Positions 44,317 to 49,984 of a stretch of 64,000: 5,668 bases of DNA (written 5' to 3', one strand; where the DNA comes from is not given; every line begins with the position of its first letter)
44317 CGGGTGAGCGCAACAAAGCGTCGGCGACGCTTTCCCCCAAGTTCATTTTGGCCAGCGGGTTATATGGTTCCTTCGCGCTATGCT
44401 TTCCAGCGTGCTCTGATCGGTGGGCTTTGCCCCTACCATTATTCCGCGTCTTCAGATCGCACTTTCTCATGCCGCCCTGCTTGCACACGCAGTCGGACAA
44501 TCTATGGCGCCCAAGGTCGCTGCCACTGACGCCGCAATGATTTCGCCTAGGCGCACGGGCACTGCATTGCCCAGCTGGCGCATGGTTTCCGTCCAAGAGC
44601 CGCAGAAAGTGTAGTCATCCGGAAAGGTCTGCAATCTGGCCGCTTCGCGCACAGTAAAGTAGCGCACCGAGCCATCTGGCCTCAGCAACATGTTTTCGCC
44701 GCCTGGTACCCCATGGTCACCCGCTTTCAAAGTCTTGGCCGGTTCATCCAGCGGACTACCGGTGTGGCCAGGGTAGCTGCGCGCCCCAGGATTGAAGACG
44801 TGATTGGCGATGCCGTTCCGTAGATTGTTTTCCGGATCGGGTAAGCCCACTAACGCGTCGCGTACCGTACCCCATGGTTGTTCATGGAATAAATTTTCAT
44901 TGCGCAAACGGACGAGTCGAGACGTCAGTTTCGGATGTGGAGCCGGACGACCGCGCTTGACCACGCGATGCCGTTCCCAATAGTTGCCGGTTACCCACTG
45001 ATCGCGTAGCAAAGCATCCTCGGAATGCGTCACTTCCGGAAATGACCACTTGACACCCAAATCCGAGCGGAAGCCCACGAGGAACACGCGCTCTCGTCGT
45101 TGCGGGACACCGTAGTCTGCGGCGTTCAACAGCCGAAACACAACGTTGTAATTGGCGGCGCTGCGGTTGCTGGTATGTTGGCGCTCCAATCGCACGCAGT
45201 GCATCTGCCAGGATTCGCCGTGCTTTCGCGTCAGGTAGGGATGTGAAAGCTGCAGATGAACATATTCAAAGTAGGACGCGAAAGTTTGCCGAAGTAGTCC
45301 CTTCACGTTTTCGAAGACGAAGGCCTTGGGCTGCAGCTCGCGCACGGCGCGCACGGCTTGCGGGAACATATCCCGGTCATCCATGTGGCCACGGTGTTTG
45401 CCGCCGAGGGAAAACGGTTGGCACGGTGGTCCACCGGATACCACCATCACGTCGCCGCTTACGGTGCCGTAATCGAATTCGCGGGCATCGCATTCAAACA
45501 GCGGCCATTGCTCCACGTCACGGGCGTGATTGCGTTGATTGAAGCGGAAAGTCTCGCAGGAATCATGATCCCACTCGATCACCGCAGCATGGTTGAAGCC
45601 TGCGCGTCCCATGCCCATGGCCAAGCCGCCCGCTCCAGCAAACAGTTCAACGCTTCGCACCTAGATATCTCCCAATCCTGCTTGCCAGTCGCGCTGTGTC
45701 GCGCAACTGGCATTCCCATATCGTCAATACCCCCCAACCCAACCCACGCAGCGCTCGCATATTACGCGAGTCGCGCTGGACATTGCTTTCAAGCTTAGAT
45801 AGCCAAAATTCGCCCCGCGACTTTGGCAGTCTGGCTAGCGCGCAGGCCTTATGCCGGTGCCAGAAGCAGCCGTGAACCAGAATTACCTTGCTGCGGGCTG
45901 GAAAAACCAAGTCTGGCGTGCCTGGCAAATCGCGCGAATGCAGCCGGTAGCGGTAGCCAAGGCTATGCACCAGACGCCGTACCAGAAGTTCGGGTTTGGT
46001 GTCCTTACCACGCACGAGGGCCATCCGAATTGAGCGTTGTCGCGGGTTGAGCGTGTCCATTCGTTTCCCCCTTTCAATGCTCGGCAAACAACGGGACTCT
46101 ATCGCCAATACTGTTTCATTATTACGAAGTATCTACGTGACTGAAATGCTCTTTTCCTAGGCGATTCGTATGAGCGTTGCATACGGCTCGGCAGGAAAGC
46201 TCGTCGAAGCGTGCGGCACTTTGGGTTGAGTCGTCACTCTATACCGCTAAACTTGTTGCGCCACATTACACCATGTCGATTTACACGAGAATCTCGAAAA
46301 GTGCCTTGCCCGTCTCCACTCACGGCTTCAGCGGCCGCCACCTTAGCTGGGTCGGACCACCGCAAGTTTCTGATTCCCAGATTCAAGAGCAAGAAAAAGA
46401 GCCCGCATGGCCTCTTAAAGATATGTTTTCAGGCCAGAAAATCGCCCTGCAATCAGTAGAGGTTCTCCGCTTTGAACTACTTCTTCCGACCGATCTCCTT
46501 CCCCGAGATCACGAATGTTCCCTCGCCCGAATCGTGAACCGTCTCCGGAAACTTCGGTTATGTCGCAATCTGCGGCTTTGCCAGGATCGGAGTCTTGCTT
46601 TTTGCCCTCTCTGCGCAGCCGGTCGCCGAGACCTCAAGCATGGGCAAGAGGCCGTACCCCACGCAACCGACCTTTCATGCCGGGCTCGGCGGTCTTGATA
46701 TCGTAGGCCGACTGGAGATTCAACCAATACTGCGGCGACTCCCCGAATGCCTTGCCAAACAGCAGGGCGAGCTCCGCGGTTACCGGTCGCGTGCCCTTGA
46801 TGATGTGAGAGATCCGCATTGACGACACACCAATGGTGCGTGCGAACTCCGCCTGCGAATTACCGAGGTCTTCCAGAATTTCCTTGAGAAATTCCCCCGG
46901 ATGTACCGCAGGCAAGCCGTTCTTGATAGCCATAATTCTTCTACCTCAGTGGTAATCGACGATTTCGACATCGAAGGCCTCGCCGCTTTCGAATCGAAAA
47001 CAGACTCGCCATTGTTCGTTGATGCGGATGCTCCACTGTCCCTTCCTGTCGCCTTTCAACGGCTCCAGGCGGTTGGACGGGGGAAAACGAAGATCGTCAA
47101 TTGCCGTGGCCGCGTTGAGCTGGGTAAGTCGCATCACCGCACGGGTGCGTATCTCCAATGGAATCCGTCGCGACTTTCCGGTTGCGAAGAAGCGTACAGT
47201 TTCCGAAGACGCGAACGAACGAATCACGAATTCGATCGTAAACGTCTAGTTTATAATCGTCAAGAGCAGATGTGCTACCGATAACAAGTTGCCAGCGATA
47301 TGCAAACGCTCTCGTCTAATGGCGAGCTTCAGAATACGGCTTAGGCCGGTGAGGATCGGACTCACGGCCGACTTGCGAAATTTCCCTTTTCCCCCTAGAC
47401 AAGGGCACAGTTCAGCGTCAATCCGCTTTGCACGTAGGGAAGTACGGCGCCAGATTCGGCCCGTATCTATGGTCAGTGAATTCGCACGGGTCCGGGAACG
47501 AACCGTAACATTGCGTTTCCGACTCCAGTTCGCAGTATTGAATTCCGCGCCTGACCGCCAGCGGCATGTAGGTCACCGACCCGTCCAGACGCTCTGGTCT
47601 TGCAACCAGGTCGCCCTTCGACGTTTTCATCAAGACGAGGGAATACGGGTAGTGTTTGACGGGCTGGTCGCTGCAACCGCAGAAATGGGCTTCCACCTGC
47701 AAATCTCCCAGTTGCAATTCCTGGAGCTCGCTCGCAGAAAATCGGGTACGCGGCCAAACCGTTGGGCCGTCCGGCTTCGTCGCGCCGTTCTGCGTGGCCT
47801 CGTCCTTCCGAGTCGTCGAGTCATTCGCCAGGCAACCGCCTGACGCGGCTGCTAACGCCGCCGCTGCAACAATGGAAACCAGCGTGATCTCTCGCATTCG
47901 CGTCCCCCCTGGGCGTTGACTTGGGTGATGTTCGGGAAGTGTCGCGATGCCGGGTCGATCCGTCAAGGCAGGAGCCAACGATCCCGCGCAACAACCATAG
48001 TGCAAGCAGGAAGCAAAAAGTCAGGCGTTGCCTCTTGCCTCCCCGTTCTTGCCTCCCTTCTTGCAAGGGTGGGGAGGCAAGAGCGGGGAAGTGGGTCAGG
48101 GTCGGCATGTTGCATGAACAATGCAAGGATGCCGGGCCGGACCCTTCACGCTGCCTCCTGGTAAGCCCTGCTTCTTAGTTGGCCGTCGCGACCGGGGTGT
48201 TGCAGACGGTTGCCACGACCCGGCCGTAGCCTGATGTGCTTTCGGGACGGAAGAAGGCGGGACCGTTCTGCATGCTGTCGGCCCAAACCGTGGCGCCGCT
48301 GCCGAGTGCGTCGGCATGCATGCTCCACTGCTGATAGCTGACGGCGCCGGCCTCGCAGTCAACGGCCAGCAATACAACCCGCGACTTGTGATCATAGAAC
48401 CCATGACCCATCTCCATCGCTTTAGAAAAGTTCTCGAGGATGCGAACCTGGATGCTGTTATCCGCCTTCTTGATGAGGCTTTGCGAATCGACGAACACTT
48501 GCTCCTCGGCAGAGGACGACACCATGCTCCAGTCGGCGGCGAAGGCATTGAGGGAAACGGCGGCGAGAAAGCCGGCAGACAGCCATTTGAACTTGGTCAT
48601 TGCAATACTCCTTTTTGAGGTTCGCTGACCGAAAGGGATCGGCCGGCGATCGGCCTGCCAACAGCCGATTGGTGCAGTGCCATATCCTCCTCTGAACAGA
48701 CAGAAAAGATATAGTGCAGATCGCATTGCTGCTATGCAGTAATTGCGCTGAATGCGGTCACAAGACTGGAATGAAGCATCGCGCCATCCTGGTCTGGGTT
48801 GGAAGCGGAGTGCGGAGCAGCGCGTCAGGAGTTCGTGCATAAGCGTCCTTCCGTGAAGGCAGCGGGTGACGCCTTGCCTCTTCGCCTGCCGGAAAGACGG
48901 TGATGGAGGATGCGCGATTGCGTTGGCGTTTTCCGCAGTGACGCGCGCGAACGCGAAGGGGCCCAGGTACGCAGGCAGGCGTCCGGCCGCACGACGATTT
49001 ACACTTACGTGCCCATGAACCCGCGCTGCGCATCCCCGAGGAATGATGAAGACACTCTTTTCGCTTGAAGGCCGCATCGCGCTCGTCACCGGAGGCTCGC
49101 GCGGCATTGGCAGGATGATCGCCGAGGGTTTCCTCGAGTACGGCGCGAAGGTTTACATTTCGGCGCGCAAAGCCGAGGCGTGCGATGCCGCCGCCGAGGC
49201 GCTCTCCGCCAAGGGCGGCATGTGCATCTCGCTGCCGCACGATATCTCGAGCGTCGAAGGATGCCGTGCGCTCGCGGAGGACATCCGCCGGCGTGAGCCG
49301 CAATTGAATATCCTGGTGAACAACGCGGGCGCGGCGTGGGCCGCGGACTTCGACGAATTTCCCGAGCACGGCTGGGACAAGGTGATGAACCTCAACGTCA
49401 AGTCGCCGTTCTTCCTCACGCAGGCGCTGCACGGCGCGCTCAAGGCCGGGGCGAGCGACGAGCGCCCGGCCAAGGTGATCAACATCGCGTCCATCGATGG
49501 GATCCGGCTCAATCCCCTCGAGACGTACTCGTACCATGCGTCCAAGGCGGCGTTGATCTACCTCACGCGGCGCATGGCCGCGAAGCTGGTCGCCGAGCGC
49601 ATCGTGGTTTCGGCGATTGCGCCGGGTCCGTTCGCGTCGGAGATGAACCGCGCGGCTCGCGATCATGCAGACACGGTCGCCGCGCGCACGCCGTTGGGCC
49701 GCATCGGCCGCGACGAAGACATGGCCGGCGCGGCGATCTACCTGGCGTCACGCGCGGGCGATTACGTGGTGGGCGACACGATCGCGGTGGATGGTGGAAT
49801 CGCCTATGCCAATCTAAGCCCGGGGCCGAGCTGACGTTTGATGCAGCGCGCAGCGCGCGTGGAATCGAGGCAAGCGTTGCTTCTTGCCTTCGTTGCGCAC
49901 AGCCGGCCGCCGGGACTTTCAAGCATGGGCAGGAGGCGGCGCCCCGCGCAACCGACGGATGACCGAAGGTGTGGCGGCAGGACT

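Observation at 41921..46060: Candidate novel composite defence system: vsr, C5-MTase, Eco29kI-like nuclease, FRG protein and nuclease-less DUF262 protein in one fully overlapping operon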

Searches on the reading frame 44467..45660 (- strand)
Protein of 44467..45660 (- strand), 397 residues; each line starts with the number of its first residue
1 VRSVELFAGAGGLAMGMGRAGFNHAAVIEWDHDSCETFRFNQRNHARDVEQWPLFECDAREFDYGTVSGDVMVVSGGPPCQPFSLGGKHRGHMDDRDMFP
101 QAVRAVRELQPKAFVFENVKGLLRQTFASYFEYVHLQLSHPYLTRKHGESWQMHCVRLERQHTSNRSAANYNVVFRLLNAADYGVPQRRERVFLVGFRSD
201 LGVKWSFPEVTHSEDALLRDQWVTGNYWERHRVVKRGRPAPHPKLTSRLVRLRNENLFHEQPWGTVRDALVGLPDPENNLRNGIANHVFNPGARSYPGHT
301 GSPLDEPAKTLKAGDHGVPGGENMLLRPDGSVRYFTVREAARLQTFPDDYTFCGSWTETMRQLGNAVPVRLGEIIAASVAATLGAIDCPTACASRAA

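Call 3: search_protein_families(library=pfam, proteins=[window:44467-45660:-], max_evalue=0.01)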
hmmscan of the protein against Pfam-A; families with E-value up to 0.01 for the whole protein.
window:44467-45660:- (397 aa): 1 family
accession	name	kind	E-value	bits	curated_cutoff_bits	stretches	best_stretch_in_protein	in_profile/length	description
PF00145.23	DNA_methylase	-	2.1e-58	198.7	22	2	1-134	1-126/324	C-5 cytosine-specific DNA methylase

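Call 4: search_protein_families(library=padloc, proteins=[window:44467-45660:-], max_evalue=0.01)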
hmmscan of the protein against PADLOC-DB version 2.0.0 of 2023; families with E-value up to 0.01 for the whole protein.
window:44467-45660:- (397 aa): 61 families (the best 25 are shown)
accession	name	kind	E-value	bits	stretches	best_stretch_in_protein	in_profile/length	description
PDLC03307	MTase_II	-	1.8e-132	440.1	1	1-386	1-372/382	Type II methyltransferase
PDLC00026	DruM2|DruM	-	2.6e-95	317.8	1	1-385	5-320/336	DNA cytosine methylase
PDLC03378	MTase_II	-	6.3e-78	260.5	1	1-384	3-331/344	Type II methyltransferase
PDLC03234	MTase_II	-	1.7e-64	216.4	3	2-126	6-129/375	Type II methyltransferase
PDLC03272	MTase_II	-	1.4e-59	200.3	1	3-384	77-391/407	Type II methyltransferase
PDLC03326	MTase_II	-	2e-55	186.7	3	2-125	6-129/412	Type II methyltransferase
PDLC00033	DruM2|DruM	-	6.8e-55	184.8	1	2-383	23-364/368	DNA cytosine methylase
PDLC00029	DruM2|DruM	-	5.8e-50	168.5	3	3-139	7-135/329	DNA cytosine methylase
PDLC02650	DrmMII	-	4.1e-47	159.1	3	3-124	11-138/435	DrmMII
PDLC00027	DruM2|DruM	-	2.3e-46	156.8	3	1-130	12-132/361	DNA cytosine methylase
PDLC02649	DrmMII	-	4e-44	149.2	3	69-214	114-234/422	DrmMII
PDLC00032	DruM2|DruM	-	6.9e-41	138.9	3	2-137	5-137/424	DNA cytosine methylase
PDLC00031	DruM2|DruM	-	7.4e-39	131.9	3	161-215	135-189/361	DNA cytosine methylase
PDLC02656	DrmMII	-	3.8e-38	129.5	2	2-216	6-219/491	DrmMII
PDLC03237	MTase_II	-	2.6e-37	126.3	3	4-125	797-922/1036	Type II methyltransferase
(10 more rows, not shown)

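Call 5: search_protein_families(library=ncbifam, proteins=[window:44467-45660:-], max_evalue=0.01)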
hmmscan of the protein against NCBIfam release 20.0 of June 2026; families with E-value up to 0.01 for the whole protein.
window:44467-45660:- (397 aa): 2 families
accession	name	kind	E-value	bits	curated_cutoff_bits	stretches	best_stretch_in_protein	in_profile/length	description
TIGR00675.1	dcm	superfamily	2.6e-48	165.4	100.65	3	4-133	2-124/329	DNA (cytosine-5-)-methyltransferase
NF007772.0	PRK10458.1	subfamily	2.5e-12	46.1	710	1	2-122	90-231/472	DNA cytosine methylase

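Call 77: search_dna_similar(query=window:44467-45660:-, collection=plasmids, mode=protein, max_evalue=1e-70, max_rows=40)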
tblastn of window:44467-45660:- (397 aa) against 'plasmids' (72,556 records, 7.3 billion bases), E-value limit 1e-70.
Records with a match: 38; places in all: 38; records where one place covers at least 80% of the query: 37.
Best place of each record, by identity: 60-80% 2; <60% 36.
By first word of the organism name: Escherichia 14; Xanthomonas 6; Calothrix 2; Neisseria 2; Salmonella 2; Methylocaldum 1; Halomonas 1; Paraburkholderia 1; Nostoc 1; Brasilonema 1; and 7 more.
By predicted mobility (MOB-suite, as given by PLSDB): mobilizable 18; non-mobilizable 13; conjugative 7.
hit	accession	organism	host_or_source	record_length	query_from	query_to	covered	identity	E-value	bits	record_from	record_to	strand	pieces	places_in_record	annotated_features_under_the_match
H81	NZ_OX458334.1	Methylocaldum szegediense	-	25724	1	390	98%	64.4%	1e-150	478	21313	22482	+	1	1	DNA cytosine methyltransferase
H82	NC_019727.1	Calothrix sp. PCC 6303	-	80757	1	397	100%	57.9%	1e-136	438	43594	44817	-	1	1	DNA cytosine methyltransferase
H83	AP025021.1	Calothrix sp. PCC 7716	-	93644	1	383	96%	58.7%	3e-133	428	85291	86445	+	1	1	type II DNA modification methyltransferase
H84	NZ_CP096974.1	Halomonas sp. ZZQ-149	lake sediment,lake sediment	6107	1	383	96%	56.8%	3e-127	410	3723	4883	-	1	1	DNA cytosine methyltransferase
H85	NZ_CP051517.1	Paraburkholderia aromaticivorans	clean bacterial culture,Alpine forest ...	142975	26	386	91%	60.2%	3e-140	448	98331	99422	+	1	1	DNA cytosine methyltransferase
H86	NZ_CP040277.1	Nostoc sp. C052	Blasia pusilla,pure culture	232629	23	383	91%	58.9%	5e-133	427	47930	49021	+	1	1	DNA cytosine methyltransferase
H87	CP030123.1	Brasilonema octagenarum UFV-E1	Eucalyptus grandis,mixed culture,leaves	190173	23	383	91%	58.6%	5e-134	430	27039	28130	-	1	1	DNA (cytosine-5-)-methyltransferase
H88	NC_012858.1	Rhizobium leguminosarum bv. trifolii WSM1325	-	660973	26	383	90%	58.7%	2e-128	414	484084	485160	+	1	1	DNA cytosine methyltransferase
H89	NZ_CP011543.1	Corynebacterium mustelae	Mustela putorius furo,pure ...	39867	1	379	95%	54.4%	2e-114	374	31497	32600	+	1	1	DNA cytosine methyltransferase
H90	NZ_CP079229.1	Rhodococcus sp. LW-XY12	pure culture,activated sludge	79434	1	379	95%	54.4%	6e-109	358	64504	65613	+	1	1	dcm: DNA (cytosine-5-)-methyltransferase | very short patch repair endonuclease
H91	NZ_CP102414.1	Ruegeria sp. YS9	seaweed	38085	27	396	93%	55.3%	5e-121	393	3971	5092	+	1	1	DNA cytosine methyltransferase | GIY-YIG nuclease family protein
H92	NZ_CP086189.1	Xanthomonas oryzae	Oryza sativa,monoisolate,rice leaf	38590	1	383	96%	52.2%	2e-109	360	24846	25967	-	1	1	dcm: DNA (cytosine-5-)-methyltransferase | ribbon-helix-helix domain-containing protein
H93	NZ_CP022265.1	Xanthomonas citri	Cowpea,cell culture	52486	1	383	96%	52.2%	2e-109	360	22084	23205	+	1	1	dcm: DNA (cytosine-5-)-methyltransferase | ribbon-helix-helix domain-containing protein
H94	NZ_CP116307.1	Xanthomonas perforans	Tomato,cell culture,leaf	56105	1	383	96%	52.2%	2e-109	360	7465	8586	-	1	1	dcm: DNA (cytosine-5-)-methyltransferase | ribbon-helix-helix domain-containing protein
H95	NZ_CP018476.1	Xanthomonas perforans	Solanum lycopersicum,tomato field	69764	1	383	96%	52.2%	2e-109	360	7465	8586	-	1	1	dcm: DNA (cytosine-5-)-methyltransferase | ribbon-helix-helix domain-containing protein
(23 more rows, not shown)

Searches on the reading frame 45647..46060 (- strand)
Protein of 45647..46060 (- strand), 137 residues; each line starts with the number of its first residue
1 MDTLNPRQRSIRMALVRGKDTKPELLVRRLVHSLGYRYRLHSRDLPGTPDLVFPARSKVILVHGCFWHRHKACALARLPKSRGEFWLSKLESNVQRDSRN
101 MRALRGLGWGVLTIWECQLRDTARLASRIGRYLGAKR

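Call 3: search_protein_families(library=pfam, proteins=[window:45647-46060:-], max_evalue=0.01)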
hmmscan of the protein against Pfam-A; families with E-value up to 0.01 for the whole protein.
window:45647-46060:- (137 aa): 1 family
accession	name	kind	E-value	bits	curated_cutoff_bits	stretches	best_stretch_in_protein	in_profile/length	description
PF03852.21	Vsr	-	4.4e-27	94.2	27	1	1-71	1-71/74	DNA mismatch endonuclease Vsr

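Call 4: search_protein_families(library=padloc, proteins=[window:45647-46060:-], max_evalue=0.01)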
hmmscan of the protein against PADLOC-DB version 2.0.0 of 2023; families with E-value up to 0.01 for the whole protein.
window:45647-46060:- (137 aa): 2 families
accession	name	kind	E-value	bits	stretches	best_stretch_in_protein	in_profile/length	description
PDLC03397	Vsr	-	9.8e-29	98.5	1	8-126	9-126/156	Type II nicking endonuclease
PDLC03678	HEase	-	0.0022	15.7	1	82-132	208-257/266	homing endonuclease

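Call 5: search_protein_families(library=ncbifam, proteins=[window:45647-46060:-], max_evalue=0.01)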
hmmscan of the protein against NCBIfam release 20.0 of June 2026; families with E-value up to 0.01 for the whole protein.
window:45647-46060:- (137 aa): 1 family
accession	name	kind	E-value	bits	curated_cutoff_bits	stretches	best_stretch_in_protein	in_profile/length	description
TIGR00632.1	vsr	subfamily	4.4e-41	139.9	97.85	1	1-118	2-119/119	DNA mismatch endonuclease Vsr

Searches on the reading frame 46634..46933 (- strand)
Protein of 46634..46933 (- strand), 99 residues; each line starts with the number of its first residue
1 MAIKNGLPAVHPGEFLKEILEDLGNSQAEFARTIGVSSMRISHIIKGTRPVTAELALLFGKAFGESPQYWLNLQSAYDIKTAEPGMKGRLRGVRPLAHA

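Call 3: search_protein_families(library=pfam, proteins=[window:46634-46933:-], max_evalue=0.01)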
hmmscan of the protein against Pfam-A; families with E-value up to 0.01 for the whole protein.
window:46634-46933:- (99 aa): 4 families
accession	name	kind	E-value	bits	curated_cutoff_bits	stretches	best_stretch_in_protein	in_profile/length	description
PF01381.28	HTH_3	-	6.8e-10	39.3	23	1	16-70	1-55/55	Helix-turn-helix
PF12844.13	HTH_19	-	3.5e-06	27.3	30.2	1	13-54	1-42/64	Helix-turn-helix domain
PF13560.12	HTH_31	-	0.00068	20.3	27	1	13-66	3-57/64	Helix-turn-helix domain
PF15943.11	YdaS_toxin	-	0.0085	16.3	30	0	22-57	7-41/65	Bacterial toxin YdaS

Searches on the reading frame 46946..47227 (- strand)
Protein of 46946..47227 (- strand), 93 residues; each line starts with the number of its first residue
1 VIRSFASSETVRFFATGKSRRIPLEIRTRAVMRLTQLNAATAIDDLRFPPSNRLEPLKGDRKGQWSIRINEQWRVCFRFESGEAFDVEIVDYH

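Call 3: search_protein_families(library=pfam, proteins=[window:46946-47227:-], max_evalue=0.01)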
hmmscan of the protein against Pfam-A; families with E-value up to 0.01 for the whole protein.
window:46946-47227:- (93 aa): 2 families
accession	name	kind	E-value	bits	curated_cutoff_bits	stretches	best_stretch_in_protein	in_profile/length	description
PF05015.19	HigB-like_toxin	-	7.8e-21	74.8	27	1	4-93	2-91/91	RelE-like toxin of type II toxin-antitoxin system HigB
PF06769.20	YoeB_toxin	-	0.00053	20.4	27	1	53-83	40-70/80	YoeB-like toxin of bacterial type II toxin-antitoxin system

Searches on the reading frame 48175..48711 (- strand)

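Call 86: search_protein_families(library=pfam, proteins=[window:48175-48711:-], max_evalue=0.001)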
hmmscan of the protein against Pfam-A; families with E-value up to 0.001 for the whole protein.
window:48175-48711:- (178 aa): 1 family
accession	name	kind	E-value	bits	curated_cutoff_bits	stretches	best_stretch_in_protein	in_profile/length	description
PF16747.10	Adhesin_E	-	1.3e-10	42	23.7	1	61-171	1-109/109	Surface-adhesin protein E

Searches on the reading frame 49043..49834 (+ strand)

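Call 86: search_protein_families(library=pfam, proteins=[window:49043-49834:+], max_evalue=0.001)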
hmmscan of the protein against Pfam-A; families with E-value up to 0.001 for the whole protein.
window:49043-49834:+ (263 aa): 3 families
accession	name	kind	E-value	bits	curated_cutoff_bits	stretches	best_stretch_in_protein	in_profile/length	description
PF13561.12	adh_short_C2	-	1.9e-48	165.6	27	1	20-253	6-235/236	Enoyl-(Acyl carrier protein) reductase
PF00106.31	adh_short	-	5.2e-45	153.8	26.6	1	12-208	2-193/195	short chain dehydrogenase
PF08659.16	KR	-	2.7e-09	37.7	22.6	1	14-130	4-124/180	KR domain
